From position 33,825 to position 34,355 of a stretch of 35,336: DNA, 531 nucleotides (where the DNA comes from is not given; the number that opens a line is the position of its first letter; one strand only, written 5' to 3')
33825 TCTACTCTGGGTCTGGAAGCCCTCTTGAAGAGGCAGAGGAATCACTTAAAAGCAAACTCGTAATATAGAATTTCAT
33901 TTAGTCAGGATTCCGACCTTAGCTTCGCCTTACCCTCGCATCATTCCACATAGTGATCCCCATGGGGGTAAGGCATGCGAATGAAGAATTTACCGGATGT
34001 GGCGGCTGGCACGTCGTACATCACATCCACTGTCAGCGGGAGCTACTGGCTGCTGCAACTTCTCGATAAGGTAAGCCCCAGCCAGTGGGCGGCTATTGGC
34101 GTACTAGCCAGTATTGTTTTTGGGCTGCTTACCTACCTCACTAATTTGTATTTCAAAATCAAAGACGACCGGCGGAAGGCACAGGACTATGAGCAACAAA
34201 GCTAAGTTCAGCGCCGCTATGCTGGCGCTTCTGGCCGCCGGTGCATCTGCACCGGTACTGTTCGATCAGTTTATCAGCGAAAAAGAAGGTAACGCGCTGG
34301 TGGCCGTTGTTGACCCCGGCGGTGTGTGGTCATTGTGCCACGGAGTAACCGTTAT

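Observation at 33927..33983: Dual-start pinholin with an upstream hairpin that sequesters the first Shine-Dalgarno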

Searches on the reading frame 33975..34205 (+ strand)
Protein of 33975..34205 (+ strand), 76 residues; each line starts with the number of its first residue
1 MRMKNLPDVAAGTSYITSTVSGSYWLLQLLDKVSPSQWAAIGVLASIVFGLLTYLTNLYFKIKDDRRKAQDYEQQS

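Call 8: search_protein_families(library=pfam, proteins=[window:33975-34205:+], max_evalue=0.01)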
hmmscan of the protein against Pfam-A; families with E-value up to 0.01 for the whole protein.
window:33975-34205:+ (76 aa): 1 family
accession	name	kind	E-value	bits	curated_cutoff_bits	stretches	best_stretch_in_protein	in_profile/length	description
PF04971.17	Phage_holin_2_1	-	1.8e-30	105.2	26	1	8-69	2-63/64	Bacteriophage P21 holin S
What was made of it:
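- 33975..34205 (+): Holin gene, 76 aa from Met1 and 74 aa from Met3, of the phage-21 S family (class II, pinholin type). PF04971 at 1.8e-30 (call 8).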

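Call 12: find_related_loci(query=window:33975-34205:+, collection=viral_contigs, flank=3000)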
Query window:33975-34205:+ (76 aa) in viral_contigs; peptide patterns used: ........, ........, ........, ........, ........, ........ (x = any residue, [..] = any of these).
600 stretches matched a pattern (row limit reached: there are more); 592 encode a relative of the query (tblastn E <= 1e-3); the best 80 are kept; 80 distinct loci.
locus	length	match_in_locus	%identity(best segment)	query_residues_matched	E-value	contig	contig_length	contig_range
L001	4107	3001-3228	100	1-76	7e-48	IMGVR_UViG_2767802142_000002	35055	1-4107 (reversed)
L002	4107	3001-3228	100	1-76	7e-48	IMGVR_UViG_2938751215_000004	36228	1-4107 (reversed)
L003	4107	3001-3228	100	1-76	7e-48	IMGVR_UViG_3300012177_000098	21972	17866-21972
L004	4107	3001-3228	100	1-76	7e-48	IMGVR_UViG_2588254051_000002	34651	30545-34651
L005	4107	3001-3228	100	1-76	7e-48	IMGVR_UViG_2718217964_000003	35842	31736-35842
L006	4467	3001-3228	99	1-76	2e-47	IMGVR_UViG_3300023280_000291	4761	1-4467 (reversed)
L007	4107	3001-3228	96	1-76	1e-46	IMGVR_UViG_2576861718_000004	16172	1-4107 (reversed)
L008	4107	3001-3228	88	1-76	4e-42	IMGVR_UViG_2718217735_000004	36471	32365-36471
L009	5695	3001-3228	88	1-76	5e-42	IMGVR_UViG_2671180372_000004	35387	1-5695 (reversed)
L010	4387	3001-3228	87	1-76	4e-41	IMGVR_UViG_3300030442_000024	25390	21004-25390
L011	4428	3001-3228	79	1-75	4e-35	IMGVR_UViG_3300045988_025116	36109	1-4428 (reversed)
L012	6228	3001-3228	78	1-75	1e-34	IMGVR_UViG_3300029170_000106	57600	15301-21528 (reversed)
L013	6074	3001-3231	82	1-74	2e-34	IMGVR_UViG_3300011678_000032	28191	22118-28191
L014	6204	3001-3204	87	1-68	3e-34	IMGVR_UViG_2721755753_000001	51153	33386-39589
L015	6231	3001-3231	82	1-74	2e-34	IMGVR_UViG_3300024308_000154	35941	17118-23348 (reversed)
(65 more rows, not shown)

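Call 22: search_dna_similar(query=window:33975-34205:+, collection=phages, mode=protein, max_rows=40)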
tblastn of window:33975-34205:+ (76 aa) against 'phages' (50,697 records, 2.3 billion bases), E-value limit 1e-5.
Records with a match: 440; places in all: 440; records where one place covers at least 80% of the query: 431.
Best place of each record, by identity: 60-80% 424; <60% 16.
By first word of the organism name: Escherichia 165; Stx2a-converting 124; Stx1a-converting 47; Enterobacteria 24; Stx2-converting 23; Stx2c-converting 17; Klebsiella 9; Shigella 7; Stx 6; Stx1 4; and 9 more.
By host as written in the record: - 244; Escherichia coli 30; Escherichia coli ECOR13 13; Escherichia coli C 8; Escherichia coli K514 (EHEC) 8; Escherichia coli str. K-12 substr. MG1655 7; Escherichia coli O157:H7 6; Escherichia coli O157:H7 Morioka V526 4; and 91 more.
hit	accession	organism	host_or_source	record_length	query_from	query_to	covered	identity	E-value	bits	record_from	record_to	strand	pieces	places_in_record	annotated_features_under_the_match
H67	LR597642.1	Escherichia phage Evi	-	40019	3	73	93%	70.4%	6e-26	103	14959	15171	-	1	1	Phage lysis protein S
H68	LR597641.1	Escherichia phage mEp460_ev081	-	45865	3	73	93%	69.0%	8e-26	103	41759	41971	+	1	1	Phage tail fiber protein | hypothetical protein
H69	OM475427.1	Escherichia phage D2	Escherichia coli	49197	3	73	93%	69.0%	2e-25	102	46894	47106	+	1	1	holin/antiholin component S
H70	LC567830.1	Stx2d-converting phage Stx2_112808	-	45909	3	73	93%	67.6%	1e-25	103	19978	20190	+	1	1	holin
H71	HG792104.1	Escherichia phage P13771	Homo sapiens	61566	3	73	93%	67.6%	1e-25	103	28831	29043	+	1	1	hol: lysis protein, holin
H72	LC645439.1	Stx2a-converting phage Stx2_16002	-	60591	3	73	93%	67.6%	2e-25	102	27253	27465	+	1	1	none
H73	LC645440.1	Stx2a-converting phage Stx2_EH2086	-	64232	3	73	93%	67.6%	2e-25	102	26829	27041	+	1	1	none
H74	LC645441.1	Stx2a-converting phage Stx2_EH2085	-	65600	3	73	93%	67.6%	2e-25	102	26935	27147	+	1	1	none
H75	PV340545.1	Escherichia phage PhiR5_1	Escherichia coli C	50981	3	73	93%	67.6%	2e-25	102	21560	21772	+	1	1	holin protein S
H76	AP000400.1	Enterobacteria phage VT1-Sakai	-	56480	3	73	93%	67.6%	2e-25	102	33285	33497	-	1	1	S: lysis protein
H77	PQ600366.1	Escherichia phage phiXuzhou21-Stx2a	Escherichia sp.; serotype: O157:H7; ...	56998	3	73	93%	67.6%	2e-25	102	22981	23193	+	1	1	holin lysis protein S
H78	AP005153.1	Escherichia Stx1 converting phage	Escherichia coli O157:H7 Morioka V526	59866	3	73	93%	67.6%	2e-25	102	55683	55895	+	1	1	region VI | S: lysis protein | hypothetical protein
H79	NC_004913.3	Escherichia Stx1 converting phage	Escherichia coli O157:H7 Morioka V526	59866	3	73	93%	67.6%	2e-25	102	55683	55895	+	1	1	region VI | S: holin | hypothetical protein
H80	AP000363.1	Enterobacteria phage VT2-Sakai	Escherichia coli O157:H7, strain ...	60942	3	73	93%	67.6%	2e-25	102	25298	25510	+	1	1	S: cell lysis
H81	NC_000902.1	Enterobacteria phage VT2-Sakai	Escherichia coli O157:H7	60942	3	73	93%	67.6%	2e-25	102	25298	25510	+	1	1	S: holin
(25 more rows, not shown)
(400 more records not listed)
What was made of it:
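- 33975..34205 (+): 68-70% identity to lambdoid S21-type holins (call 22).
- Closest known: Phage 21 S21 pinholin gene, giving S21 71 antiholin and S21 68 holin. Same: Same protein family: PF04971, 68-70% identity (calls 8, 22).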

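Call 53: search_protein_families(library=ncbifam, proteins=[window:33975-34205:+], max_evalue=0.01)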
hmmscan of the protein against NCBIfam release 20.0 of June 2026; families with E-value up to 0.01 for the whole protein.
window:33975-34205:+ (76 aa): 1 family
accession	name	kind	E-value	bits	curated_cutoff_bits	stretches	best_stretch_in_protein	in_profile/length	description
NF047374.1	CD_typeI_toxin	equivalog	0.0047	17.3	60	0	42-69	7-35/51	type I toxin-antitoxin system toxin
